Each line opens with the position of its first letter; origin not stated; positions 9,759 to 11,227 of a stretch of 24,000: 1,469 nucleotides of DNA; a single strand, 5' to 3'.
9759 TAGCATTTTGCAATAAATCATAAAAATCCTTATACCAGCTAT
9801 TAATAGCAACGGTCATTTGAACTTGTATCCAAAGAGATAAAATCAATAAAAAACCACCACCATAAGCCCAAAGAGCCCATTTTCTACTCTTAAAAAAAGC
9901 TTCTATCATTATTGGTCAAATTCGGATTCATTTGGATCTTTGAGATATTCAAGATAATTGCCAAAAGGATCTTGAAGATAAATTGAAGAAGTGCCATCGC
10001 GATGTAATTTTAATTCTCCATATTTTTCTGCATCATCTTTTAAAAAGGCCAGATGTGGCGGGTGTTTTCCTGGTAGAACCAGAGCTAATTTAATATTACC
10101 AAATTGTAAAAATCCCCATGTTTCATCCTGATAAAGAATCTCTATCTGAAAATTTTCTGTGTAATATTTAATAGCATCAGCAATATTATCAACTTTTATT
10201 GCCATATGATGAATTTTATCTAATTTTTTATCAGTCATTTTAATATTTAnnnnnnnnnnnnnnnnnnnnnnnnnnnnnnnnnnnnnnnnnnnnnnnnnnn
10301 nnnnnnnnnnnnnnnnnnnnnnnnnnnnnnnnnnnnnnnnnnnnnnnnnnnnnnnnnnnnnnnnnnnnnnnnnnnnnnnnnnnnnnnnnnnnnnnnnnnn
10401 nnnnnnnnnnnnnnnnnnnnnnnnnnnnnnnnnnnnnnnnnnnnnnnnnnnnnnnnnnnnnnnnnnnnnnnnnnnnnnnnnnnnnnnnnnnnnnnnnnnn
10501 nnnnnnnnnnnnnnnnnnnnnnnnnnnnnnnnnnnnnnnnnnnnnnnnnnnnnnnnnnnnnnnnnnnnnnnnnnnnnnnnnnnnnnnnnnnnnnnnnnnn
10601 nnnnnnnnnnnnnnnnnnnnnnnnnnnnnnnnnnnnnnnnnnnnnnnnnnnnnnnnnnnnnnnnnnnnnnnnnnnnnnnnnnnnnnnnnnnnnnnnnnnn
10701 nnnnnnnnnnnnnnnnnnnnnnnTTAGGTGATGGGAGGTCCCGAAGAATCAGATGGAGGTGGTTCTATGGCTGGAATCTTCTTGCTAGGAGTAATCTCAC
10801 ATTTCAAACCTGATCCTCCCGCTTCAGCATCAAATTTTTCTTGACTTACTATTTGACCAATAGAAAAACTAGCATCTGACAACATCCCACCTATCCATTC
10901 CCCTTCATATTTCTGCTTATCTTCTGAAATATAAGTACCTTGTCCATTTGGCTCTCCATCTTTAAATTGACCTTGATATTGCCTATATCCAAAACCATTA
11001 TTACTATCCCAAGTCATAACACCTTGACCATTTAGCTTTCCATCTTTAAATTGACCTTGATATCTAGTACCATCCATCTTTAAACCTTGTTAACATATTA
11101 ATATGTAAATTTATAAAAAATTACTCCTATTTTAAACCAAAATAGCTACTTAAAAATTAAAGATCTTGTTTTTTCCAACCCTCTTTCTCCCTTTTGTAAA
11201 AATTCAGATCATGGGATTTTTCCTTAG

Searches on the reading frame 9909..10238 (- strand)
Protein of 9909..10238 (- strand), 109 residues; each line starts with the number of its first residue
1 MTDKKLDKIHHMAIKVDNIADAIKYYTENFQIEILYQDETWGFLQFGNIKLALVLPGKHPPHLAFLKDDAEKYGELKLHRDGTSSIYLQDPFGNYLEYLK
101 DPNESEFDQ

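Call 15: search_protein_families(library=pfam, proteins=[window:9909-10238:-])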
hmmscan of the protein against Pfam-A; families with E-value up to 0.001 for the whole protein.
window:9909-10238:- (109 aa): 1 family
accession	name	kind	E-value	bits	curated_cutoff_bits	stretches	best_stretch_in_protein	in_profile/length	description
PF00903.31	Glyoxalase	-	9.9e-06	26.4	20.6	0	8-61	1-61/121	Glyoxalase/Bleomycin resistance protein/Dioxygenase superfamily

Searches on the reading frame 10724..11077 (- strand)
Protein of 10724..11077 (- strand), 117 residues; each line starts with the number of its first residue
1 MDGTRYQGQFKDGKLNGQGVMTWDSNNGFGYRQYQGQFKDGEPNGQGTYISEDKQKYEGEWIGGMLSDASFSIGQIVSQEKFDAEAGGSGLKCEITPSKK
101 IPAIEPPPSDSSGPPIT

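Call 15: search_protein_families(library=pfam, proteins=[window:10724-11077:-])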
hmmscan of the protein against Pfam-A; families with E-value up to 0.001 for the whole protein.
window:10724-11077:- (117 aa): 1 family
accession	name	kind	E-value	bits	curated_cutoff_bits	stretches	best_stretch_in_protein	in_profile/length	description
PF02493.26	MORN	-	1.7e-15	56.3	22.5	2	6-27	1-22/23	MORN repeat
